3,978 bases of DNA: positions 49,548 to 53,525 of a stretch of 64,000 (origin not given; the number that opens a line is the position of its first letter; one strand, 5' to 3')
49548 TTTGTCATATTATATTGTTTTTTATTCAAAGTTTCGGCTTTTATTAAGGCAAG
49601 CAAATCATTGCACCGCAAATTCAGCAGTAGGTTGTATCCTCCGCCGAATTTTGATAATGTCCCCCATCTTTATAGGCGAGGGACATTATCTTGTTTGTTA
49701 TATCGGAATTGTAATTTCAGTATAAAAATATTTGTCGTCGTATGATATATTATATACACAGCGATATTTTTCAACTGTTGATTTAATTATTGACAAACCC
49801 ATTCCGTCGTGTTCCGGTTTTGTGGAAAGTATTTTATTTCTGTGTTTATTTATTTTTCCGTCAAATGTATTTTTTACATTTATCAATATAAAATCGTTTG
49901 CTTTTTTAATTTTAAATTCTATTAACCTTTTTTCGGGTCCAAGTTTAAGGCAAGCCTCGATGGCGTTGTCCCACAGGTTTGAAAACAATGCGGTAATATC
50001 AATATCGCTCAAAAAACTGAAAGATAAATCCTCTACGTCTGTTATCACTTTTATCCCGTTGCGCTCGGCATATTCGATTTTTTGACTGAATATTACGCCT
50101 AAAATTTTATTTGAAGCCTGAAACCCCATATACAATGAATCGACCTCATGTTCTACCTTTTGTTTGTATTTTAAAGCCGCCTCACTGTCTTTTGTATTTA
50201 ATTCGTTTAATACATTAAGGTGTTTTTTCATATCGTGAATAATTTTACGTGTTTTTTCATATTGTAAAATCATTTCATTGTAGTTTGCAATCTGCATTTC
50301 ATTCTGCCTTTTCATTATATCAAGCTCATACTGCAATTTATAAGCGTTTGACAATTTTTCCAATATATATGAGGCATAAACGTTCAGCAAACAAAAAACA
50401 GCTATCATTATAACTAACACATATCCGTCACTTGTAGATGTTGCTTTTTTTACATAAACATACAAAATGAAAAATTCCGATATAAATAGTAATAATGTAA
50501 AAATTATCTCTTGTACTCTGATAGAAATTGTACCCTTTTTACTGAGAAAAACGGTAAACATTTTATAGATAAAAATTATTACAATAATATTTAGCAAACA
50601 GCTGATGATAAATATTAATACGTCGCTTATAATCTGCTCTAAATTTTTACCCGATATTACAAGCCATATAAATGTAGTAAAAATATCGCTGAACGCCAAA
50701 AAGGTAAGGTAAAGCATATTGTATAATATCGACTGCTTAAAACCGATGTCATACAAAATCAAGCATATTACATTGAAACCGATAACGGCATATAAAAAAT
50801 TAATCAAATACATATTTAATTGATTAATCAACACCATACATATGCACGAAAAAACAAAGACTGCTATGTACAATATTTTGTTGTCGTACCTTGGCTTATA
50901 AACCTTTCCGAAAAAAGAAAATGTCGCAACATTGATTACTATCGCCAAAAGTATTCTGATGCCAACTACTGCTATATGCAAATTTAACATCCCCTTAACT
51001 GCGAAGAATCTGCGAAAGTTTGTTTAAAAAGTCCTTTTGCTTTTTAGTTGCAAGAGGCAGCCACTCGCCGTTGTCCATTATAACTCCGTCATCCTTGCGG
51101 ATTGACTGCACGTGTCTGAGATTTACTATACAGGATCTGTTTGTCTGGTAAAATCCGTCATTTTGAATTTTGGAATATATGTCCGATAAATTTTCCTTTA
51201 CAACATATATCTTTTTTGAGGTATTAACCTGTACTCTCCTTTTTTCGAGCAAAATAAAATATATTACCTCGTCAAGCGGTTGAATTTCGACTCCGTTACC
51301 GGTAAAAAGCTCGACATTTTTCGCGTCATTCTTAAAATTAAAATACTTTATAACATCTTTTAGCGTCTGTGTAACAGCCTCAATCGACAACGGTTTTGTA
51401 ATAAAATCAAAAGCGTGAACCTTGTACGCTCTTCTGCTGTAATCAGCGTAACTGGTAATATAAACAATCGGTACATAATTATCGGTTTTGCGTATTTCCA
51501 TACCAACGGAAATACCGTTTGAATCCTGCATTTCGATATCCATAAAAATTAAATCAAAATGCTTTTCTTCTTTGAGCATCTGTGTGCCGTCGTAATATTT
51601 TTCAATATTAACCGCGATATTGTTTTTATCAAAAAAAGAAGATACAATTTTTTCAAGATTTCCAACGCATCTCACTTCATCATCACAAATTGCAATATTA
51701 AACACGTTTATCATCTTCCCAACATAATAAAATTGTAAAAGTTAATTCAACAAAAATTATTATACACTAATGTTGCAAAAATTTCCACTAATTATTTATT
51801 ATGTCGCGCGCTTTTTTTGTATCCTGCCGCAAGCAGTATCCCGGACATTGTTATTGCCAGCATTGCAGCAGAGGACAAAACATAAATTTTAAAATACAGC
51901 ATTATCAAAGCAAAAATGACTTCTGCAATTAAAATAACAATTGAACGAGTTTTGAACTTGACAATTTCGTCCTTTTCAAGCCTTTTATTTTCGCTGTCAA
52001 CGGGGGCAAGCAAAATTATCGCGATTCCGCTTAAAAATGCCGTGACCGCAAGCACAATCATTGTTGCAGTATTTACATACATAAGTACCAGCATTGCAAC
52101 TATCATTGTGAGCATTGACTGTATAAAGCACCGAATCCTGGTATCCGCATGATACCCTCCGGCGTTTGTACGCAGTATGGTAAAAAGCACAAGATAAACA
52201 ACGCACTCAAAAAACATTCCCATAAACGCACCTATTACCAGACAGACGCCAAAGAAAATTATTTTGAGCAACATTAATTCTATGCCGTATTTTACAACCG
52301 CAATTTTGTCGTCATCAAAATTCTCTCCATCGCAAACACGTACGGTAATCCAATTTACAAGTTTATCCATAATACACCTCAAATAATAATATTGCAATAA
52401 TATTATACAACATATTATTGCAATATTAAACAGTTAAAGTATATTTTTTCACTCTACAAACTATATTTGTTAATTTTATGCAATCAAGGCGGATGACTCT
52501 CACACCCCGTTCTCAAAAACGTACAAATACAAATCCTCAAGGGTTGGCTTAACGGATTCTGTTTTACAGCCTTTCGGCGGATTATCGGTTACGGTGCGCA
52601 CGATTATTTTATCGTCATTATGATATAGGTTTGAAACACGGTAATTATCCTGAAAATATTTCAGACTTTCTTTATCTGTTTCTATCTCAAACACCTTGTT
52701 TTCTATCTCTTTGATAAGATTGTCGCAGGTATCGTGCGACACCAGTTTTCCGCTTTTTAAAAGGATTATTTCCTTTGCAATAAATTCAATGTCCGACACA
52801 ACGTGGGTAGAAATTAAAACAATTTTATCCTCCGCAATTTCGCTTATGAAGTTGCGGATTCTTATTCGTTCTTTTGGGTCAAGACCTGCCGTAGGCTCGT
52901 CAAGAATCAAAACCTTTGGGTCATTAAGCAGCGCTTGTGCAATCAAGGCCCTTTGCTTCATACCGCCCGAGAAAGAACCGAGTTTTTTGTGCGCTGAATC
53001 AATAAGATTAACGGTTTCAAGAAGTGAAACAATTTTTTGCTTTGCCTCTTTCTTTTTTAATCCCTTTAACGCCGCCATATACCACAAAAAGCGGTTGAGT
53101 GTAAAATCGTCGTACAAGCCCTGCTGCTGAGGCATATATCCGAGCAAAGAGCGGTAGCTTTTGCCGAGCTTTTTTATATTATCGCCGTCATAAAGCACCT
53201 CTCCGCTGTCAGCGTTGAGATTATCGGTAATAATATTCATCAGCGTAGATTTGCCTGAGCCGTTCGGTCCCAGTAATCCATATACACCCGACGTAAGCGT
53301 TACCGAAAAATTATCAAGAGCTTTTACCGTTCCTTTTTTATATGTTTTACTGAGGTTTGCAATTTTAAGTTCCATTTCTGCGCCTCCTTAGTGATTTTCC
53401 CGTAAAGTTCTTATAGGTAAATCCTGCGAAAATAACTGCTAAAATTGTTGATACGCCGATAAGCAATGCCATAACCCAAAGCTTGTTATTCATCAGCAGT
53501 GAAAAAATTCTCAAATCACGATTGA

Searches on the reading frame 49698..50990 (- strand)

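Call 83: search_protein_families(library=pfam, proteins=[window:49698-50990:-], max_evalue=0.1)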
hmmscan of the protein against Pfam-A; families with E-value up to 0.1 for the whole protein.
window:49698-50990:- (430 aa): 2 families
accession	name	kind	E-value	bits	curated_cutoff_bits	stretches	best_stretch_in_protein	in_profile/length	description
PF14501.12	HATPase_c_5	-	2.4e-22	79.2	22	1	328-429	2-102/102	GHKL domain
PF02518.31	HATPase_c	-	0.011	16.6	26.4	1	331-410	5-88/111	Histidine kinase-, DNA gyrase B-, and HSP90-like ATPase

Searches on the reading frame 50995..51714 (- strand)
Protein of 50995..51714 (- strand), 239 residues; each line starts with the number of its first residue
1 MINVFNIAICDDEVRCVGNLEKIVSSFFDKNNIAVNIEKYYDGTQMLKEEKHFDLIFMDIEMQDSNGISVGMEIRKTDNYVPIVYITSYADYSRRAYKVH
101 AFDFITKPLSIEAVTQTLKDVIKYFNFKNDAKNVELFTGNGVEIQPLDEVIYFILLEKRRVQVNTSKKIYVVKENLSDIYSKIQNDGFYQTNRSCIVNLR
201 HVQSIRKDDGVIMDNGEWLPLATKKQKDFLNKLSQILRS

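Call 83: search_protein_families(library=pfam, proteins=[window:50995-51714:-], max_evalue=0.1)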
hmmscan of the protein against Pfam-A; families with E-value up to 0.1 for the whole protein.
window:50995-51714:- (239 aa): 3 families
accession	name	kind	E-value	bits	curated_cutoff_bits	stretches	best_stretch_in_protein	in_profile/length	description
PF00072.30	Response_reg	-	2.7e-17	63.3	30.2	1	7-118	1-110/111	Response regulator receiver domain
PF04397.21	LytTR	-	3.7e-16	59.6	22.6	1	146-233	7-97/98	LytTr DNA-binding domain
PF18214.6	STATa_Ig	-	0.015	15.8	26.6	1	123-213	16-109/122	STATa Immunoglobulin-like domain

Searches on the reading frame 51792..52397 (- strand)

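Call 83: search_protein_families(library=pfam, proteins=[window:51792-52397:-], max_evalue=0.1)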
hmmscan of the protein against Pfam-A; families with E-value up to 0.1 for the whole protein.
window:51792-52397:- (201 aa): 1 family
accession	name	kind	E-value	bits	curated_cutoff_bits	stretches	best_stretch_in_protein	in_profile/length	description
PF04647.20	AgrB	-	9.6e-37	126.6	23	1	12-186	3-178/185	Accessory gene regulator B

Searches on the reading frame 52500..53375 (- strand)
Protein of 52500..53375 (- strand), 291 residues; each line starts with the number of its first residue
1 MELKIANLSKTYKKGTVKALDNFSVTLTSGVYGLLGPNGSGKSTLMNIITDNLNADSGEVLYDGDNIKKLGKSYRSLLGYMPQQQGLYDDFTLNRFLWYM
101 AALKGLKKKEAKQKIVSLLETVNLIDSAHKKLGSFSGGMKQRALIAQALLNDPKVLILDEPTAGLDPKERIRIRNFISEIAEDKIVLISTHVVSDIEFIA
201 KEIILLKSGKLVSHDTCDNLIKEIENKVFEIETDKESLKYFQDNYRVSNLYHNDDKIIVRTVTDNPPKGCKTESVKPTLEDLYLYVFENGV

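Call 5: search_protein_families(library=pfam, proteins=[window:52500-53375:-], max_evalue=1)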
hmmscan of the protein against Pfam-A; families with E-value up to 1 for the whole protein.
window:52500-53375:- (291 aa): 23 families
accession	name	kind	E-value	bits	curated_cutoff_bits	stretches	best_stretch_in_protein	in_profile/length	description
PF00005.33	ABC_tran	-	1e-31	110.8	25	1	20-163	1-137/137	ABC transporter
PF13304.12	AAA_21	-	1.5e-12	48.7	27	2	134-191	237-298/304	AAA domain, putative AbiEii toxin, Type IV TA system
PF02463.25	SMC_N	-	1.8e-06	28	40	2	22-49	17-44/220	RecF/RecN/SMC N terminal domain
PF00910.28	RNA_helicase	-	0.00081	20.3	21.5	1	34-92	3-59/105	RNA helicase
PF03193.22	RsgA_GTPase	-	0.00098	19.4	30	1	16-60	93-137/174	RsgA GTPase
PF13175.12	AAA_15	-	0.001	19.2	32.1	1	18-50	12-44/374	AAA ATPase domain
PF13555.12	AAA_29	-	0.0017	18.5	27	1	28-47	20-40/61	P-loop containing region of AAA domain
PF13476.12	AAA_23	-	0.0019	19.3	27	1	19-57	9-47/201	AAA domain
PF06414.18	Zeta_toxin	-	0.0037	17.2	22.3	1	36-83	23-70/199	Zeta toxin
PF13401.12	AAA_22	-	0.014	16.1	27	1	30-160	6-92/130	AAA domain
PF24883.2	NPHP3_N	-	0.015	15.9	24.8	1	30-62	23-55/164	Nephrocystin 3, N-terminal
PF13604.12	AAA_30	-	0.029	14.5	27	1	27-61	14-50/191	AAA domain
PF01637.24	ATPase_2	-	0.031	14.5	33.2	1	30-62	21-53/225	ATPase domain predominantly from Archaea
PF20720.3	nSTAND3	-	0.041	14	27.2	1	34-75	22-62/155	Novel STAND NTPase 3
PF13173.12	AAA_14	-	0.058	13.8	27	1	31-66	4-39/129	AAA domain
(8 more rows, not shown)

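Call 6: search_protein_families(library=ncbifam, proteins=[window:52500-53375:-], max_evalue=1)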
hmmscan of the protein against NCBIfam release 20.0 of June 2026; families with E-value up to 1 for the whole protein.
window:52500-53375:- (291 aa): 204 families (the best 25 are shown)
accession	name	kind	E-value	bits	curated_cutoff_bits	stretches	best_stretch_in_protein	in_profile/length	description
TIGR03522.1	GldA_ABC_ATP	equivalog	4.9e-64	216.7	402.6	1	1-260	1-263/301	gliding motility-associated ABC transporter ATP-binding subunit GldA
TIGR01188.1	drrA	subfamily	3.3e-53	181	312.45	1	15-262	4-252/302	daunorubicin resistance ABC transporter, ATP-binding protein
TIGR03864.1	PQQ_ABC_ATP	hypoth_equivalog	2.2e-46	158.2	302.25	1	3-226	2-225/236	ABC transporter, ATP-binding subunit, PQQ-dependent alcohol dehydrogenase system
TIGR03740.1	galliderm_ABC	subfamily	4.8e-44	150.7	309.75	1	3-219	1-210/223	lantibiotic protection ABC transporter ATP-binding subunit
NF010060.0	PRK13537.1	equivalog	1.4e-40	139.2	521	1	3-234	16-248/314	nodulation factor ABC transporter ATP-binding protein NodI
NF010059.0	PRK13536.1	equivalog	6e-39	133.7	549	1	3-232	44-274/342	nodulation factor ABC transporter ATP-binding protein NodI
TIGR04406.1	LPS_export_lptB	equivalog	7.4e-38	130.2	240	1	3-226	2-228/239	LPS export ABC transporter ATP-binding protein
NF033858.1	ABC2_perm_RbbA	equivalog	1.3e-37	129.2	1050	1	11-230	273-494/909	ribosome-associated ATPase/putative transporter RbbA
TIGR01288.1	nodI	equivalog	2.8e-37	128.4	424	1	3-232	5-235/303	nodulation factor ABC transporter ATP-binding protein NodI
TIGR04521.1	ECF_ATPase_2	equivalog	1.6e-36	125.9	330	1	4-249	2-260/279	energy-coupling factor transporter ATPase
TIGR03608.1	L_ocin_972_ABC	subfamily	2.3e-35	122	254.85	1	6-194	2-195/206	putative bacteriocin export ABC transporter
TIGR00968.1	3a0106s01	subfamily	6.3e-33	114.2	342.75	1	4-225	2-223/237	sulfate ABC transporter ATP-binding protein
NF047565.1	PSM_export_PmtA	equivalog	2.4e-32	112.4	350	1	12-225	10-220/282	phenol-soluble modulin export ABC transporter ATP-binding protein PmtA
NF010158.0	PRK13637.1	equivalog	4.4e-32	111.3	390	1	1-248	1-259/287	energy-coupling factor transporter ATPase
TIGR02315.1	ABC_phnC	equivalog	5.1e-32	111.2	266.1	1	3-229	2-242/243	phosphonate ABC transporter ATP-binding protein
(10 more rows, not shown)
